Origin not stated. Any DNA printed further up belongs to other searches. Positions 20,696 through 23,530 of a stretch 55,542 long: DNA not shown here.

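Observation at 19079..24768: Tat-exported molybdoenzyme operon in FeS-NrfD-Mo-TorD order with an extra periplasmic gene; substrate cannot be assigned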

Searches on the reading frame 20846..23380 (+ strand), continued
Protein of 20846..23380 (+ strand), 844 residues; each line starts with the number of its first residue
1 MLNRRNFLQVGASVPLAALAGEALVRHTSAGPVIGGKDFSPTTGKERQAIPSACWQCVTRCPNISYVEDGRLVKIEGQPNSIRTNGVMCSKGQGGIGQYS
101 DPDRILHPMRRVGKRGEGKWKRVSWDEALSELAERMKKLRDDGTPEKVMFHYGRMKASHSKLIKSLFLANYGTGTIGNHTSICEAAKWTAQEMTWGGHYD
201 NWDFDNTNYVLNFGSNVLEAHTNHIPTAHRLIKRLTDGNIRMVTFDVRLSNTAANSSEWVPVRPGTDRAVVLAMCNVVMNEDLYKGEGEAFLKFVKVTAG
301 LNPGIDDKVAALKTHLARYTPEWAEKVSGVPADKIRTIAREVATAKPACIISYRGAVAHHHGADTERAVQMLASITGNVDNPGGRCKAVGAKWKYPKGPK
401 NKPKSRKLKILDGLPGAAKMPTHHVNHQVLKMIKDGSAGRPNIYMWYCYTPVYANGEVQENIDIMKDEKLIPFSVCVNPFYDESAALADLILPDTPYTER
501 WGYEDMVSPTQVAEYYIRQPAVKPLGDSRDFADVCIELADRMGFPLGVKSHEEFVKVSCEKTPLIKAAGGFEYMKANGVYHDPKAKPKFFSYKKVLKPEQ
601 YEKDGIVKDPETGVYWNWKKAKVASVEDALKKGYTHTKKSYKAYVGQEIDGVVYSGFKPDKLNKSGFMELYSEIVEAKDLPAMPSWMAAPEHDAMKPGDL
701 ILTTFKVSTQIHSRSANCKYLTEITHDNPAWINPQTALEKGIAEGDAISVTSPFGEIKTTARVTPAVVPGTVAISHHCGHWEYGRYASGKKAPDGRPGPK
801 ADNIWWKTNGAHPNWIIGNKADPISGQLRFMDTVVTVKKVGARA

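Call 43: search_solved_structures(query=L089:5980-8466:+, max_evalue=1e-40, show_alignments=1)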
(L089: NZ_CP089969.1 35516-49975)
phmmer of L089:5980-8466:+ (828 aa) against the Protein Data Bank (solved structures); distinct sequences matched with E-value up to 1e-40: 2.
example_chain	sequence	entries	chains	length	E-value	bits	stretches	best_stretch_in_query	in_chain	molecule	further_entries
6cz7_A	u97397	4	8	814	9.2e-114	384.4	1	55-557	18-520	ArrA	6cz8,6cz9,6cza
2vpw_A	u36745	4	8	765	7.1e-48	166.4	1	48-611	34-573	THIOSULFATE REDUCTASE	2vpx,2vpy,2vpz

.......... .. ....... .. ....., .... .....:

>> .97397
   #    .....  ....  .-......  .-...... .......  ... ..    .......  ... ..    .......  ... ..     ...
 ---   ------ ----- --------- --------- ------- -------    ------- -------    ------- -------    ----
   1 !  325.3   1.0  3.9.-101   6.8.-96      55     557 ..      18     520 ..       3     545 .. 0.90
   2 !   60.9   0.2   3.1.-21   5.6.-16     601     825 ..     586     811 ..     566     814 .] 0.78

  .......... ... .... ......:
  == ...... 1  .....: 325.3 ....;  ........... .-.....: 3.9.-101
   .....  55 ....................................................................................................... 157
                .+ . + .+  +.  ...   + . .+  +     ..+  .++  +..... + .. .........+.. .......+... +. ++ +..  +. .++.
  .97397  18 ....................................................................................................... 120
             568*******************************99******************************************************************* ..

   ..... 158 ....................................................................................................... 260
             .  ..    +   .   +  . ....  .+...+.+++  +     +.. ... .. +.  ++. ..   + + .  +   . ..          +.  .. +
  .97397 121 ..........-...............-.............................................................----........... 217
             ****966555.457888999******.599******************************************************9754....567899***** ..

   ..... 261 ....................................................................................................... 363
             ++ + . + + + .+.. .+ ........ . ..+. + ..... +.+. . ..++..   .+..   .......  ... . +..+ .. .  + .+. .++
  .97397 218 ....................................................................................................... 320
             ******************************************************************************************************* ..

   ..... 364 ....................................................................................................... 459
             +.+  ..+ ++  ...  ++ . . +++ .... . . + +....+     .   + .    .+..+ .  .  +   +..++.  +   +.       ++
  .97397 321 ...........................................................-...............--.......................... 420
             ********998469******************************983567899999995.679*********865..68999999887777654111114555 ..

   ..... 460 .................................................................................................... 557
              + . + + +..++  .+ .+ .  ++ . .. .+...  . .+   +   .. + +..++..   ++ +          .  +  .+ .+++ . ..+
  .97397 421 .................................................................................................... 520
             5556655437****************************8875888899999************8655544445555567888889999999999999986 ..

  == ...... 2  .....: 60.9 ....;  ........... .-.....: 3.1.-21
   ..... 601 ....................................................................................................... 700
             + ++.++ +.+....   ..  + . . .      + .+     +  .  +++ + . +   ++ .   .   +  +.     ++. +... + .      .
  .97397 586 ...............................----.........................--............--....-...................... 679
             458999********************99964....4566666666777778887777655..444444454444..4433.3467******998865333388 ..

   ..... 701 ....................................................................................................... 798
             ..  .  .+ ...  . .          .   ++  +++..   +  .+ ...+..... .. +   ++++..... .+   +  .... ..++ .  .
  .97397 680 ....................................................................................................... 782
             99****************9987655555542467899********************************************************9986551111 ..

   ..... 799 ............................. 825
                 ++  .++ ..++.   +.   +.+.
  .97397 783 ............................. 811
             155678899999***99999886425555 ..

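Call 56: search_solved_structures(query=L085:6095-6973:-, max_evalue=1e-10, show_alignments=4)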
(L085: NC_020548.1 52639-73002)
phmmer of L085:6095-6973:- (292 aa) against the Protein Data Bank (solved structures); distinct sequences matched with E-value up to 1e-10: 7.
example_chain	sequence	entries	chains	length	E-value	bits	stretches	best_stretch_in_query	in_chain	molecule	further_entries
6esv_A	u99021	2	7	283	1.4e-61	211.9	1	35-291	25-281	Putative periplasmic phosphite-binding-like protein (Pbl) PtxB-like protein designated Aio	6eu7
6esk_A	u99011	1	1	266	1.9e-61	211.4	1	37-291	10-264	Putative periplasmic phosphite-binding-like protein (Pbl) PtxB-like protein designated Aio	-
8ed5_A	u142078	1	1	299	9.4e-58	199.3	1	35-291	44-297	Putative periplasmic phosphite-binding-like protein (Pbl) PtxB-like protein designated Aio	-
6x6b_A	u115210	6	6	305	1.1e-35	126.9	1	59-290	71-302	ArrX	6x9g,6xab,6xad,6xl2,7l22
6x8w_A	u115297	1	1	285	1.4e-34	123.2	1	59-290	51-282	ArrX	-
7s6g_A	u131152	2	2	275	5.6e-11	45.7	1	64-252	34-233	Phosphonate ABC type transporter/ substrate binding component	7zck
5o2j_A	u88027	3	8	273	6.5e-11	45.5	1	58-272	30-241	Probable phosphite transport system-binding protein PtxB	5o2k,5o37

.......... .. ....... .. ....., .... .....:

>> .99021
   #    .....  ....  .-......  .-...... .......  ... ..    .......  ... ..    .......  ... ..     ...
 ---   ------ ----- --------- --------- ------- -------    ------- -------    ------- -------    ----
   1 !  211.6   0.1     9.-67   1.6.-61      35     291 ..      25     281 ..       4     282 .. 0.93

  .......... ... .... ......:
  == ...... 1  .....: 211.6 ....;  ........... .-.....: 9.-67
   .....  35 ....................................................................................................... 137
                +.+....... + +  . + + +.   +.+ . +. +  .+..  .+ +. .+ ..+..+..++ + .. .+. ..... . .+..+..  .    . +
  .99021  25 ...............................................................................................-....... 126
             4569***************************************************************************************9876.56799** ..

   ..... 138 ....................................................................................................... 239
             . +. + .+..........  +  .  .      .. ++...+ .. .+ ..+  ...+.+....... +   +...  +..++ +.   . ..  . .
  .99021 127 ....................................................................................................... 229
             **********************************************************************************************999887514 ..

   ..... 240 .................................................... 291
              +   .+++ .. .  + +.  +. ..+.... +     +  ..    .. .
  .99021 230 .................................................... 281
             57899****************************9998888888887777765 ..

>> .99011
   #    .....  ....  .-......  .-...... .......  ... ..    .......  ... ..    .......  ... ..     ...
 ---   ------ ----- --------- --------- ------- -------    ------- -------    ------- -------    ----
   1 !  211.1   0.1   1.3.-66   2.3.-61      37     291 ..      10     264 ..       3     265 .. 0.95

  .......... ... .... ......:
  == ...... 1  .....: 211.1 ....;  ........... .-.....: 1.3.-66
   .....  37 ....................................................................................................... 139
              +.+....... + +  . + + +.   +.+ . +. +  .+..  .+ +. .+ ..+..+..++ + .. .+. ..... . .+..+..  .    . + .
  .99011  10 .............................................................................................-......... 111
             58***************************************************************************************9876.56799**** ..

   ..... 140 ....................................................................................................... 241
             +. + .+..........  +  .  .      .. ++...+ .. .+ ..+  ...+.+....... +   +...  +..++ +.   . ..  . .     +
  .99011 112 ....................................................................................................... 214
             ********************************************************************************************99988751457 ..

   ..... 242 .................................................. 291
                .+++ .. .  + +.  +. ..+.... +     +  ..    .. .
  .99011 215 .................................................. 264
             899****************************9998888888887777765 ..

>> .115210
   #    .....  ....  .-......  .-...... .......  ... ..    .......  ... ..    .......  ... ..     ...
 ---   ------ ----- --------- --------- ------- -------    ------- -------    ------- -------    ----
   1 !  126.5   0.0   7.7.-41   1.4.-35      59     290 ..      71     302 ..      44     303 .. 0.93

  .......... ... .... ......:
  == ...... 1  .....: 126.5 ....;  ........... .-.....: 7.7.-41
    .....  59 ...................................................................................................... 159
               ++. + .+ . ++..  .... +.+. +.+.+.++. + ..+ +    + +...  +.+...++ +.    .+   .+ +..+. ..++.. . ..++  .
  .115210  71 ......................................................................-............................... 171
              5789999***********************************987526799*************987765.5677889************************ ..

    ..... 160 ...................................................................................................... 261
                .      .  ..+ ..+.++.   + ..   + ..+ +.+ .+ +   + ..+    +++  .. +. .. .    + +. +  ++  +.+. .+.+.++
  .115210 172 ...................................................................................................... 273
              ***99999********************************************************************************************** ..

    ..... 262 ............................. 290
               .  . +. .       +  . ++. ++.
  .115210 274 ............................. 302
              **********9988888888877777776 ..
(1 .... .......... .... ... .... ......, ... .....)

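Call 57: predict_structure(alignment_id=A1)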
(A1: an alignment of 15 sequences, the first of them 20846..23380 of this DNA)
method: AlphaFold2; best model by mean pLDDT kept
length: 844 residues; sequences in the alignment: 15
mean_pLDDT: 48.0   pTM: 0.33
mean pLDDT of the five models: 48.0, 46.4, 44.5, 43.7, 38.4
residues with pLDDT >= 90: 29; 70-90: 146; 50-70: 172; < 50: 497
segments of 3 or more residues with pLDDT < 50: 1-42, 47-123, 144-161, 171-202, 214-228, 247-256, 353-363, 380-433, 436-529, 576-593, 656-689, 705-728, 776-831, 842-844
pLDDT, mean of each block of 10 residues (from residue 1): 26 23 22 35 47 29 38 33 24 20 33 36 60 64 47 38 54 34 24 25 59 48 41 63 53 45 64 92 82 58 75 89 86 92 74 36 53 69 23 27 28 27 33 45 31 30 42 31 22 21 23 22 34 67 74 65 51 49 35 63 85 79 86 68 68 52 24 30 34 72 44 25 39 80 83 68 62 48 27 35 36 42 39 74 43
secondary structure, 60 per line:
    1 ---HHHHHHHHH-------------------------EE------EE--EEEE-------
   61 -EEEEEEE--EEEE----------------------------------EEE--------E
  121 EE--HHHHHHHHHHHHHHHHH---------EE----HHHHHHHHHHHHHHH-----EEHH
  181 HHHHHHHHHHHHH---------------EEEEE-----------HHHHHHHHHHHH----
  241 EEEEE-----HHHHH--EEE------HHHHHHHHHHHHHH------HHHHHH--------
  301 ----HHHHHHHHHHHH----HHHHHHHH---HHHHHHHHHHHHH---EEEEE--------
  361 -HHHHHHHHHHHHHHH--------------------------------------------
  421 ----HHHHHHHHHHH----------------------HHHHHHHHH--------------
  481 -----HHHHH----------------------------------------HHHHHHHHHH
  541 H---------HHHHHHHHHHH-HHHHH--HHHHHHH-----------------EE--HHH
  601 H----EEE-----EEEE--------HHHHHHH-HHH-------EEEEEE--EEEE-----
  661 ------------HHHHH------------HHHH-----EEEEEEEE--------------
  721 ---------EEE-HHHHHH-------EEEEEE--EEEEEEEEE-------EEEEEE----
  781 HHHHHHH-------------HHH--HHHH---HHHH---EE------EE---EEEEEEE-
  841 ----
elements in order (helices of 4 or more, strands of 3 or more residues): H4-12 E50-53 E62-68 E71-74 E109-111 E120-122 H125-141 H157-171 H179-193 E209-213 H225-236 E241-245 H251-255 E258-260 H267-280 H287-292 H305-316 H321-328 H332-344 E348-352 H362-376 H425-435 H458-466 H486-490 H531-541 H551-561 H563-567 H570-576 H598-601 E606-608 E614-617 H626-632 E644-649 E652-655 H673-677 H690-693 E699-706 E730-732 H734-739 E747-752 E755-763 E771-776 H781-787 H806-809 H813-816 E833-839

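Call 62: search_protein_families(library=pfam, alignment_id=A4, max_evalue=0.00001)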
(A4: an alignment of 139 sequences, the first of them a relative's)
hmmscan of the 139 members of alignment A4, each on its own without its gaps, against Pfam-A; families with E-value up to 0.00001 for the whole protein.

A. member 1, L002:8483-9478:- (331 aa): 2 families
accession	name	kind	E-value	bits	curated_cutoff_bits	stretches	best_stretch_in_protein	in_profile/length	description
PF02518.31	HATPase_c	-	1.8e-20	73.8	26.4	1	69-190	2-110/111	Histidine kinase-, DNA gyrase B-, and HSP90-like ATPase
PF00072.30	Response_reg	-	1e-17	64.7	30.2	1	214-325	1-110/111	Response regulator receiver domain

B. families by the number of members that match (of 139 scanned): 131 families (the first 25 are shown)
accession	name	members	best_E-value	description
PF14522.11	Cytochrome_C7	17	8.8e-19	Cytochrome c7 and related cytochrome c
PF14537.11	Cytochrom_c3_2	13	8.5e-12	Cytochrome c3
PF02518.31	HATPase_c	11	6.1e-28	Histidine kinase-, DNA gyrase B-, and HSP90-like ATPase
PF00072.30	Response_reg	9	6e-32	Response regulator receiver domain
PF00512.31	HisKA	9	8e-20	His Kinase A (phospho-acceptor) domain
PF00158.32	Sigma54_activat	7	3.1e-73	Sigma-54 interaction domain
PF25601.1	AAA_lid_14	7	7.4e-29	AAA+ ATPase lid domain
PF14532.12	Sigma54_activ_2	7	8.2e-24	Sigma-54 interaction domain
PF00672.30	HAMP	7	1.1e-16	HAMP domain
PF02954.25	HTH_8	7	5.1e-16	Bacterial regulatory protein, Fis family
PF02085.21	Cytochrom_CIII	7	6.6e-09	Class III cytochrome C family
PF22113.1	Mtrc-MtrF_II-IV_dom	7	6.6e-09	Outer membrane cytochrome MtrC/MtrF-like, domains II/IV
PF12974.12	Phosphonate-bd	5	2e-66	ABC transporter, phosphonate, periplasmic substrate-binding protein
PF09459.16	EB_dh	5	1.1e-54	Ethylbenzene dehydrogenase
PF03264.19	Cytochrom_NNT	5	6e-46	NapC/NirT cytochrome c family, N-terminal region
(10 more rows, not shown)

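Call 64: search_protein_families(library=pfam, proteins=[L085:12473-12922:+, L085:12919-13614:+, L085:13611-14081:+, L085:14078-15184:+, L085:15208-15606:+, L085:2777-3172:+], max_evalue=0.01)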
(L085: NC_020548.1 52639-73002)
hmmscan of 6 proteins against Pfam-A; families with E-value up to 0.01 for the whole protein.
L085:12473-12922:+ (149 aa): 1 family
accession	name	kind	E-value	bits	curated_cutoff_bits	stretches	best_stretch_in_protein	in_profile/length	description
PF03745.19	DUF309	-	0.00043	20.4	27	1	26-89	4-59/59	Domain of unknown function (DUF309)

L085:12919-13614:+ (231 aa): 1 family
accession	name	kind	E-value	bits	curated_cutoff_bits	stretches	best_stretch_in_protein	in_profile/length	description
PF00977.27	His_biosynth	-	3.6e-05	23.8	23.6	1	48-153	85-165/228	Histidine biosynthesis protein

L085:13611-14081:+ (156 aa): 1 family
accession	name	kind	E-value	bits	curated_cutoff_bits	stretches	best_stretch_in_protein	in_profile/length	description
PF00581.25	Rhodanese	-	0.0061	17.4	22.2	0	59-118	43-101/102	Rhodanese-like domain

L085:14078-15184:+ (368 aa): 11 families
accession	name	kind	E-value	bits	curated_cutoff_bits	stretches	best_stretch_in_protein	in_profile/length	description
PF12838.12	Fer4_7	-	2e-14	54.2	27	2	264-308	2-49/52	4Fe-4S dicluster domain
PF00037.32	Fer4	-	1.3e-13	50.6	21.1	4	44-63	3-22/24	4Fe-4S binding domain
PF13187.11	Fer4_9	-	2.4e-09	37.5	27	2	264-309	2-49/52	4Fe-4S dicluster domain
PF13237.11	Fer4_10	-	8.4e-09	35.7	25.5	2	262-307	7-52/53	4Fe-4S dicluster domain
PF14697.11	Fer4_21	-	9.2e-09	35.7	35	2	263-307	7-51/59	4Fe-4S dicluster domain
PF13484.11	Fer4_16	-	3.6e-08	34.5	30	1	264-282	2-20/66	4Fe-4S double cluster binding domain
PF12837.12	Fer4_6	-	3.1e-07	30.5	25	1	10-35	6-24/24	4Fe-4S binding domain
PF12797.12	Fer4_2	-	1.9e-06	27.9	24.5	1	292-307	5-20/22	4Fe-4S binding domain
PF25160.1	LdpA_Fe-S-bd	-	0.0005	20.2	27.6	1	268-313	7-44/49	LdpA Fe-S cluster-binding domain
PF13746.11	Fer4_18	-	0.0029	18.2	27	0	22-61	63-97/114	4Fe-4S dicluster domain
PF13183.11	Fer4_8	-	0.0097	16.9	27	0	263-277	53-67/68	4Fe-4S dicluster domain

L085:15208-15606:+ (132 aa): 0 families

L085:2777-3172:+ (131 aa): 0 families
